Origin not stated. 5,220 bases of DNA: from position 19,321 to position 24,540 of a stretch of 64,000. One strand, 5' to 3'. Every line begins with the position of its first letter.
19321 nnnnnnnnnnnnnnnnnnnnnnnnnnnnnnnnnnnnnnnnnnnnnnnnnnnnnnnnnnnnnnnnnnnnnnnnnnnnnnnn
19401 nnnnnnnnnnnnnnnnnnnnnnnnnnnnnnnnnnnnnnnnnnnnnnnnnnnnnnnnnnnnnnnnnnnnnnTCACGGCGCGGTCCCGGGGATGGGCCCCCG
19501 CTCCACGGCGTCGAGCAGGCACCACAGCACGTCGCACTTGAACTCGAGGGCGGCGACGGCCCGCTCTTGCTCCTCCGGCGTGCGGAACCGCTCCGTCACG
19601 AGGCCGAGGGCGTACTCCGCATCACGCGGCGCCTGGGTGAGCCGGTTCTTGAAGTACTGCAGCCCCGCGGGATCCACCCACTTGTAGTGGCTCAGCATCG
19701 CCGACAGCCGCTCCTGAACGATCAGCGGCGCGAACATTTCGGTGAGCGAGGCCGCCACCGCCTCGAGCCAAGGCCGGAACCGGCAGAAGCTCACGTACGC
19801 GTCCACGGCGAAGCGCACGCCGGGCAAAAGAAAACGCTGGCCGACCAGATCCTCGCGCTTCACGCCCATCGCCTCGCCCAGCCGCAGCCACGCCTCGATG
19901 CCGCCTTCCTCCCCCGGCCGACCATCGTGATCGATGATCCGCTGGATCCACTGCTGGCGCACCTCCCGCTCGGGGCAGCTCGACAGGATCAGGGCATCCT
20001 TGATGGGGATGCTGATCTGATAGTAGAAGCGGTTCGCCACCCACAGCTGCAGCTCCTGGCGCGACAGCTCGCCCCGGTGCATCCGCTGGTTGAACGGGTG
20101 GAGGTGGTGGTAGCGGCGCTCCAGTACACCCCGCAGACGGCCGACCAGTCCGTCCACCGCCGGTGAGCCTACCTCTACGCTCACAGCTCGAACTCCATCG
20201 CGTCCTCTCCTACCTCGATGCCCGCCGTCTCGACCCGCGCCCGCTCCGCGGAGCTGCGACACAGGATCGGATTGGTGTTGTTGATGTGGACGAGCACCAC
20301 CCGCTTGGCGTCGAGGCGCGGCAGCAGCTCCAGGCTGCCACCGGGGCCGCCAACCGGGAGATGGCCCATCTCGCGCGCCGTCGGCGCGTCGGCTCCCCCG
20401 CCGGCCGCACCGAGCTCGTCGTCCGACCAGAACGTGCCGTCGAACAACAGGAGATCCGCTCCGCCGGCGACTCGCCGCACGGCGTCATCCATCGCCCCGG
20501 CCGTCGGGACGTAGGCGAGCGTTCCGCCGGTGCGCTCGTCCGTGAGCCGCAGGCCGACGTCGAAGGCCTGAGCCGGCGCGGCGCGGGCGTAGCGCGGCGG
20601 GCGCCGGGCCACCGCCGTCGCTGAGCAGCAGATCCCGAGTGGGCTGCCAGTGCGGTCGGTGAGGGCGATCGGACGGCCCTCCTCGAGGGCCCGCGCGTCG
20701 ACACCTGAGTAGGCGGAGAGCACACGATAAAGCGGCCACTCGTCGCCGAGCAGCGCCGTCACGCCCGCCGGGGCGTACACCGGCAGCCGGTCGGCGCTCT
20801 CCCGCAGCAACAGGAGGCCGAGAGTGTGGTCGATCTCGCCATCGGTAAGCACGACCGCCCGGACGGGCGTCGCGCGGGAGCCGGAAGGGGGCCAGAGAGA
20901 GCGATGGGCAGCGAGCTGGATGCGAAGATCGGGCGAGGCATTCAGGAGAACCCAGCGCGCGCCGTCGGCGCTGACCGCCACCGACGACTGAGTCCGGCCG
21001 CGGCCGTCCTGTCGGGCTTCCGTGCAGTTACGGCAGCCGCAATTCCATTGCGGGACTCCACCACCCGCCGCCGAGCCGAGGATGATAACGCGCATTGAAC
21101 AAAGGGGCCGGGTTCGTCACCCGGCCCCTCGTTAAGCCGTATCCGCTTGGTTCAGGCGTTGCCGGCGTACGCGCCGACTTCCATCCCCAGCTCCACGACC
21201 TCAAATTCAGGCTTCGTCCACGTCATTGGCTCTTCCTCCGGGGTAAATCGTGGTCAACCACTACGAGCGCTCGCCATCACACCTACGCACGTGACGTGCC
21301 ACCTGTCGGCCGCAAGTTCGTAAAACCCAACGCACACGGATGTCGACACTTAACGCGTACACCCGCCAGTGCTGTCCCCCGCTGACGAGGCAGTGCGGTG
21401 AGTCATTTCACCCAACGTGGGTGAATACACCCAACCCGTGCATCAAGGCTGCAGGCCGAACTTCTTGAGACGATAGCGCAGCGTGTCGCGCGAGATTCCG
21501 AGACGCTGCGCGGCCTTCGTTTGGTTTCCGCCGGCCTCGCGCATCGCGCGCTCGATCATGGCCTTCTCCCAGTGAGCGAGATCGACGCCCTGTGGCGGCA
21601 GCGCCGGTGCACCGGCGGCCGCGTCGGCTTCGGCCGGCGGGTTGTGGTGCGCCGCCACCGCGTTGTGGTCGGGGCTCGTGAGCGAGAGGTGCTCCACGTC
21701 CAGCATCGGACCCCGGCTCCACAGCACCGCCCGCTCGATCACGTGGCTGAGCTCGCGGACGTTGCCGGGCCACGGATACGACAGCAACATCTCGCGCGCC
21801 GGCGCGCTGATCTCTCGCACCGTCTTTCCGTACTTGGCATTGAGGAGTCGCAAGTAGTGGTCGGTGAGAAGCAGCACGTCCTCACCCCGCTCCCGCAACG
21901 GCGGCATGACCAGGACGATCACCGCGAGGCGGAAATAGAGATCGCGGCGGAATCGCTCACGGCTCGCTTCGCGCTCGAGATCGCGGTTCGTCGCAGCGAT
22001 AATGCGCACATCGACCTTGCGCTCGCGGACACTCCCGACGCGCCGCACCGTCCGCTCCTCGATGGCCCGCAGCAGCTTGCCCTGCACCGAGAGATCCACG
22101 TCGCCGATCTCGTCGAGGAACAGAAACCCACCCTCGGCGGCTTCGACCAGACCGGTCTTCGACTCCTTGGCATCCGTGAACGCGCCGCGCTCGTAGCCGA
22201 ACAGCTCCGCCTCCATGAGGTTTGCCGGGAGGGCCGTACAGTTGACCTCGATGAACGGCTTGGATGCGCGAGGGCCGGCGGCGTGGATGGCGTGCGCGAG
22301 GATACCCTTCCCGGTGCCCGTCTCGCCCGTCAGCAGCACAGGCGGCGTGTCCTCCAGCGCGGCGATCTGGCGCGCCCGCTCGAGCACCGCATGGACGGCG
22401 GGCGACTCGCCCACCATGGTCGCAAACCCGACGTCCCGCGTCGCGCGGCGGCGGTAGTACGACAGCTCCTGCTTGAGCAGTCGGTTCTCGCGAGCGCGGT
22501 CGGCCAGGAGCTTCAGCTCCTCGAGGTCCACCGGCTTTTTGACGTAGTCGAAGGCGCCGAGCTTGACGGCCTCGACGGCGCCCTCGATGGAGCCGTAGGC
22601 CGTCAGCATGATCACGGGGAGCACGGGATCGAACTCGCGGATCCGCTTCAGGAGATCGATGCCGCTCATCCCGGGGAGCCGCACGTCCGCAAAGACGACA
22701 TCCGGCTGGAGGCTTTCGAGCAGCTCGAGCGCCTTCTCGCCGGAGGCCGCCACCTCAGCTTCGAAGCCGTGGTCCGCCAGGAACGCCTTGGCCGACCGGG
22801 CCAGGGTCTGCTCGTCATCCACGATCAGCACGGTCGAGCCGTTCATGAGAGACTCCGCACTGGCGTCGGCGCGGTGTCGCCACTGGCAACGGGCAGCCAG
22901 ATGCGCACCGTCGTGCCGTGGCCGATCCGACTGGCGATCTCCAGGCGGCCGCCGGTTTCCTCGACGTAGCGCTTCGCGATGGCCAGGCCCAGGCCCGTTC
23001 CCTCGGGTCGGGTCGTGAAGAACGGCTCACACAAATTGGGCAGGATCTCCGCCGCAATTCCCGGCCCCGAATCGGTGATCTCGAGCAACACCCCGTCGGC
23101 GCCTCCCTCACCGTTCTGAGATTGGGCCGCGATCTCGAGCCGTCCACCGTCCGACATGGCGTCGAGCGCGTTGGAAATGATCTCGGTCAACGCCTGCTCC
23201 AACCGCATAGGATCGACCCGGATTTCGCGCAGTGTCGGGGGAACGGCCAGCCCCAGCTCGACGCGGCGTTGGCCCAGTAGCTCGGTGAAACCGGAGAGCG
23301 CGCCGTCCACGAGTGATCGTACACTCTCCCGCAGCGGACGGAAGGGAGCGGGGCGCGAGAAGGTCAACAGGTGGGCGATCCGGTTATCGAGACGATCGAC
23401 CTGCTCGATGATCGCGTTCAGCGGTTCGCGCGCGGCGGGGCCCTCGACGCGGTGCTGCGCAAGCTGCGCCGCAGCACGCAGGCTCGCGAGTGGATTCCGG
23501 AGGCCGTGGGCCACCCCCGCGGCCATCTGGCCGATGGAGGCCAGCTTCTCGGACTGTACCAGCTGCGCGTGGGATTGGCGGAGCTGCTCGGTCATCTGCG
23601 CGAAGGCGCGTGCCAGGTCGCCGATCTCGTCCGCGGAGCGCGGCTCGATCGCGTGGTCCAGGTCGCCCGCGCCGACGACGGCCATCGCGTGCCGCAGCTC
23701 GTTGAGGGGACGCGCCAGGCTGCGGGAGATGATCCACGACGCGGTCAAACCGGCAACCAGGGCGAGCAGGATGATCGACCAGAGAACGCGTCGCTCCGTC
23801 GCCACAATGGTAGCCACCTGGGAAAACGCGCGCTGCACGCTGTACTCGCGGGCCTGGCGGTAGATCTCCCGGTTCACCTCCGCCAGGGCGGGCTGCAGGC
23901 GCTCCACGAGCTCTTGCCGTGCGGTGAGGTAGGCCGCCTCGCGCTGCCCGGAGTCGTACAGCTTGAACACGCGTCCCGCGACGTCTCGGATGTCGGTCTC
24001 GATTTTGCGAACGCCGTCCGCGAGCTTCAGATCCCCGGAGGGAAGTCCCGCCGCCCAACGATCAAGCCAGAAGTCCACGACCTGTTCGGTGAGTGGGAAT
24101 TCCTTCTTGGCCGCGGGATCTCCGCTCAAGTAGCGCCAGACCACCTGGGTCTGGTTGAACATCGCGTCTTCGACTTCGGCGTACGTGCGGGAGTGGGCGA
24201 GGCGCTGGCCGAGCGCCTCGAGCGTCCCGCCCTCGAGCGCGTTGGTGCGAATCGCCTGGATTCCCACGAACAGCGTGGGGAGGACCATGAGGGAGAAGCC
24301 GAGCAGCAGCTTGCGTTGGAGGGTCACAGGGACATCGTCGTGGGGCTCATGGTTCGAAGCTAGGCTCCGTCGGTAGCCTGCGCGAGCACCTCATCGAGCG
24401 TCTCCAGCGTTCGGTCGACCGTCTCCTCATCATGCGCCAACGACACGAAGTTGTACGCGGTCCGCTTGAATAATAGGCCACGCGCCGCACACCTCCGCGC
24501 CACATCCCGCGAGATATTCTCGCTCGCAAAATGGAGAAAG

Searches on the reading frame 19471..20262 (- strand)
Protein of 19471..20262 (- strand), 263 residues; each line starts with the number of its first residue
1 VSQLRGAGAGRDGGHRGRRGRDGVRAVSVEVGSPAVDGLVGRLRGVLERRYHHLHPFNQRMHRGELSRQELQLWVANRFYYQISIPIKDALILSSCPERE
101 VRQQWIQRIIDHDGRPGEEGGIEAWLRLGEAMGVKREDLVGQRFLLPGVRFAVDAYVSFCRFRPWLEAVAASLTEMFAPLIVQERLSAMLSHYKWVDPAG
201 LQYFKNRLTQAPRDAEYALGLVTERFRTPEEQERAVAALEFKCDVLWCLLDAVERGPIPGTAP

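Call 7: search_protein_families(library=ncbifam, proteins=[window:19471-20262:-], max_evalue=0.00001)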
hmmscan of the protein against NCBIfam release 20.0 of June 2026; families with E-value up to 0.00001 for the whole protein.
window:19471-20262:- (263 aa): 2 families
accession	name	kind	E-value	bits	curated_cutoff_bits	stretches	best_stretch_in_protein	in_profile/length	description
TIGR02111.1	PQQ_syn_pqqC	equivalog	1e-94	316.5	240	1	41-254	8-221/239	pyrroloquinoline-quinone synthase PqqC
TIGR04305.1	fol_rel_CADD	subfamily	2.9e-17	63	200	1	53-254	15-211/212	CADD family putative folate metabolism protein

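Call 8: search_protein_families(library=pfam, proteins=[window:19471-20262:-], max_evalue=0.001)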
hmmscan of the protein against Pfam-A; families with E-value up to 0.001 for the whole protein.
window:19471-20262:- (263 aa): 1 family
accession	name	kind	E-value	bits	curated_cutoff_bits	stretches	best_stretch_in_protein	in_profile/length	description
PF03070.21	TENA_THI-4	-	7.7e-50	170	22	1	48-251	8-209/210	TENA/THI-4/PQQC family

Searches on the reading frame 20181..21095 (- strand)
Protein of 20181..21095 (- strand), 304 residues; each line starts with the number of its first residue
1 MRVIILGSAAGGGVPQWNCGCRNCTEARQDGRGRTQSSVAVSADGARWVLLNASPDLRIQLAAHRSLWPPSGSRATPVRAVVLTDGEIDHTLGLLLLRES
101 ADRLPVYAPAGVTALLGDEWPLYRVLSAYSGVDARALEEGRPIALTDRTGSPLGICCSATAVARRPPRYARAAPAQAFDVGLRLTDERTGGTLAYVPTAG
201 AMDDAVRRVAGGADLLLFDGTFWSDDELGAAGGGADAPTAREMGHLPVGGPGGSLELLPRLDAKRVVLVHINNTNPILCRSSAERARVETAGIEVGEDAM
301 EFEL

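Call 7: search_protein_families(library=ncbifam, proteins=[window:20181-21095:-], max_evalue=0.00001)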
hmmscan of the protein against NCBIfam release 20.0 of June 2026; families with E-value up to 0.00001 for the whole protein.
window:20181-21095:- (304 aa): 4 families
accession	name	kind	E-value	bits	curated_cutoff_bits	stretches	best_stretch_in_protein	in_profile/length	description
TIGR02108.2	PQQ_syn_pqqB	equivalog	1.9e-105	352.6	245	1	2-304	1-298/298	pyrroloquinoline quinone biosynthesis protein PqqB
NF002553.0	PRK02113.1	equivalog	7.9e-12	45.1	386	1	1-140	1-131/252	MBL fold metallo-hydrolase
TIGR03307.1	PhnP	equivalog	4.1e-09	36.2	272.25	1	1-111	1-101/249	phosphonate metabolism protein PhnP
NF038231.1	MBL_Geo_Pelo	equivalog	6.5e-09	35.7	360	1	3-108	2-100/250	GPMC system MBL fold metallohydrolase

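Call 8: search_protein_families(library=pfam, proteins=[window:20181-21095:-], max_evalue=0.001)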
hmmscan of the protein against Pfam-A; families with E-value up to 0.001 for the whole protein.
window:20181-21095:- (304 aa): 1 family
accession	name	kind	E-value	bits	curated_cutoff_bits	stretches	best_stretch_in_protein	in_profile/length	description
PF12706.13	Lactamase_B_2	-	2.5e-33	115.8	27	1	47-271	1-200/200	Beta-lactamase superfamily domain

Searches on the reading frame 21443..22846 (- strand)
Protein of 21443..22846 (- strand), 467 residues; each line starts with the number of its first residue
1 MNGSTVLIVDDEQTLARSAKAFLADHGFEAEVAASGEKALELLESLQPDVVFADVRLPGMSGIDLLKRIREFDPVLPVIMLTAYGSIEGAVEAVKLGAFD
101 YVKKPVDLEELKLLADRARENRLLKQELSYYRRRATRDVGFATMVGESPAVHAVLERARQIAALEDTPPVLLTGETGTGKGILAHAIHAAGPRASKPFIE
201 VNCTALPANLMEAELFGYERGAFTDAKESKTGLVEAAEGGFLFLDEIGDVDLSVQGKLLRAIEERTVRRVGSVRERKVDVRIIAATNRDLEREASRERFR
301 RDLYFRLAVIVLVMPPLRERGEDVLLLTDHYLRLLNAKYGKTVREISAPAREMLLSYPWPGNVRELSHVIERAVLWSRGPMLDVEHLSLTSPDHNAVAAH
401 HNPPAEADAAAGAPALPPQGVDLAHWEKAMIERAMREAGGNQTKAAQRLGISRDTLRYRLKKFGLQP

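Call 7: search_protein_families(library=ncbifam, proteins=[window:21443-22846:-], max_evalue=0.00001)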
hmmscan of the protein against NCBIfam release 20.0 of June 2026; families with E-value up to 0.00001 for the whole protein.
window:21443-22846:- (467 aa): 115 families (the best 25 are shown)
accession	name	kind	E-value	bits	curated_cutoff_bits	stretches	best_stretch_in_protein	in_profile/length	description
NF008469.0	PRK11361.1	equivalog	2.4e-132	441.9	714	1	4-467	5-458/461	acetoacetate metabolism transcriptional regulator AtoC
TIGR01818.1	ntrC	equivalog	2.1e-115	386.2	558.6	1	6-462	1-462/463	nitrogen regulation protein NR(I)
TIGR02915.1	PEP_resp_reg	equivalog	1.2e-107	360.6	502.6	1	6-465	1-444/445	PEP-CTERM-box response regulator transcription factor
NF007689.0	PRK10365.1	equivalog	4.4e-106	355.3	760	1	6-460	8-439/441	sigma-54-dependent response regulator transcription factor ZraR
NF041946.1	LuxO_transreg_Vib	equivalog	1.3e-105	353.8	800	1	9-462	2-459/463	quorum-sensing sigma-54 dependent transcriptional regulator LuxO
NF011695.0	PRK15115.1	equivalog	1.2e-101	340.6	763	1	4-382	7-373/445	two-component system response regulator GlrR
NF051870.1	NAssimRespRegNtrX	equivalog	7.3e-100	335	600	1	5-465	3-452/452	nitrogen assimilation response regulator NtrX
NF008176.1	PRK10923.1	equivalog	4.4e-96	322.3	620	1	2-465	2-468/469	nitrogen regulation protein NR(I)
TIGR01817.1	nifA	equivalog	7.9e-94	315.3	528.85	1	112-465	168-529/534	nif-specific transcriptional activator NifA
NF038308.1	RNA_repair_RtcR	equivalog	5.5e-93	312.6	650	1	85-464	121-517/530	RNA repair transcriptional activator RtcR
NF003451.0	PRK05022.1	equivalog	2.8e-92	310.1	476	1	113-466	153-511/512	nitric oxide reductase transcriptional regulator NorR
NF050807.1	TransRegFlbDCaul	equivalog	1.1e-91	308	750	1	143-463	119-438/454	sigma-54-dependent transcriptional regulator FlbD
NF041552.1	TF_PrdR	equivalog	2.3e-90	303.6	795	1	126-463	252-576/577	sigma-54 dependent transcriptional regulator PrdR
NF049963.1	RespRegFlgRCampy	domain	4.6e-88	295.9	750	1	6-393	3-383/429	fla regulon two-component system response regulator FlgR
TIGR02974.1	phageshock_pspF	equivalog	6.1e-81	272.2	443.55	1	144-463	1-336/336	phage shock protein operon transcriptional activator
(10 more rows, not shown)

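Call 8: search_protein_families(library=pfam, proteins=[window:21443-22846:-], max_evalue=0.001)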
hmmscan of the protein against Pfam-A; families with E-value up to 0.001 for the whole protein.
window:21443-22846:- (467 aa): 11 families
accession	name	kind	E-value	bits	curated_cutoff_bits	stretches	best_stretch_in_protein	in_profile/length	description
PF00158.32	Sigma54_activat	-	3.5e-64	216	20.2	1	144-311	1-166/168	Sigma-54 interaction domain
PF00072.30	Response_reg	-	1.6e-32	112.4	30.2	1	6-112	1-107/111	Response regulator receiver domain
PF25601.1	AAA_lid_14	-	9e-24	83.6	27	1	318-391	1-74/87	AAA+ ATPase lid domain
PF14532.12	Sigma54_activ_2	-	7.7e-18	65.5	25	1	145-317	1-138/138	Sigma-54 interaction domain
PF02954.25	HTH_8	-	4.5e-16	58.8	22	1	427-463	6-42/42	Bacterial regulatory protein, Fis family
PF07728.20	AAA_5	-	4.6e-10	40.1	22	1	169-290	1-125/139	AAA domain (dynein-related subfamily)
PF00004.35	AAA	-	1.7e-08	35.4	21.2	1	170-306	1-130/131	ATPase family associated with various cellular activities (AAA)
PF13556.12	HTH_30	-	6.7e-07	29.5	27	1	434-463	7-36/59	PucR C-terminal helix-turn-helix domain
PF01078.27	Mg_chelatase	-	2.5e-05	24.2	20.3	0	227-287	95-157/207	Magnesium chelatase, subunit ChlI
PF07724.20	AAA_2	-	5.7e-05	23.7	27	1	170-296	6-133/166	AAA domain (Cdc48 subfamily)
PF13518.12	HTH_28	-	0.0006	20.3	25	0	430-463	5-36/52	Helix-turn-helix domain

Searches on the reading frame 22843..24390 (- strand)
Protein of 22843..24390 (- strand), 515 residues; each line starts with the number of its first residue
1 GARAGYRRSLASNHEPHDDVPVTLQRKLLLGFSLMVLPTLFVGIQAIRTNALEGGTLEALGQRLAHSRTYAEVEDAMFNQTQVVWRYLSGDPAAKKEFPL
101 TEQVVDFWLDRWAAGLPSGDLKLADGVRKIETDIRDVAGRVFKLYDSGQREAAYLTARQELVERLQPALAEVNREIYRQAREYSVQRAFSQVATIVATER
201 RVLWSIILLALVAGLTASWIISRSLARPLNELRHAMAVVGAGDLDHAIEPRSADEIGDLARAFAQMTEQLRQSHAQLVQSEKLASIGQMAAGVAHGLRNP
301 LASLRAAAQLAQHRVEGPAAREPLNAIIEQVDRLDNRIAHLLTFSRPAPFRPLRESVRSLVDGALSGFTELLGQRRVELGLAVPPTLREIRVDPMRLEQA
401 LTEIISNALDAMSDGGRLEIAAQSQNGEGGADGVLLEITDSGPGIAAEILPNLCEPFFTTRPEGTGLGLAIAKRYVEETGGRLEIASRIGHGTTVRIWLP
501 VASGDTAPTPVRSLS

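Call 22: search_protein_families(library=pfam, proteins=[window:22843-24390:-], max_evalue=0.00001)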
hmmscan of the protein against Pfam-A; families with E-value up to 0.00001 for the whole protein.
window:22843-24390:- (515 aa): 3 families
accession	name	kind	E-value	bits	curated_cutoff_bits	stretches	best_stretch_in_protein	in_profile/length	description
PF02518.31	HATPase_c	-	4.5e-26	91.9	26.4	1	393-502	2-110/111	Histidine kinase-, DNA gyrase B-, and HSP90-like ATPase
PF00672.30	HAMP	-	4.7e-15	56.1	25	1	221-272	2-53/53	HAMP domain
PF00512.31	HisKA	-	2.9e-12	46.9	26.9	1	287-346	3-62/66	His Kinase A (phospho-acceptor) domain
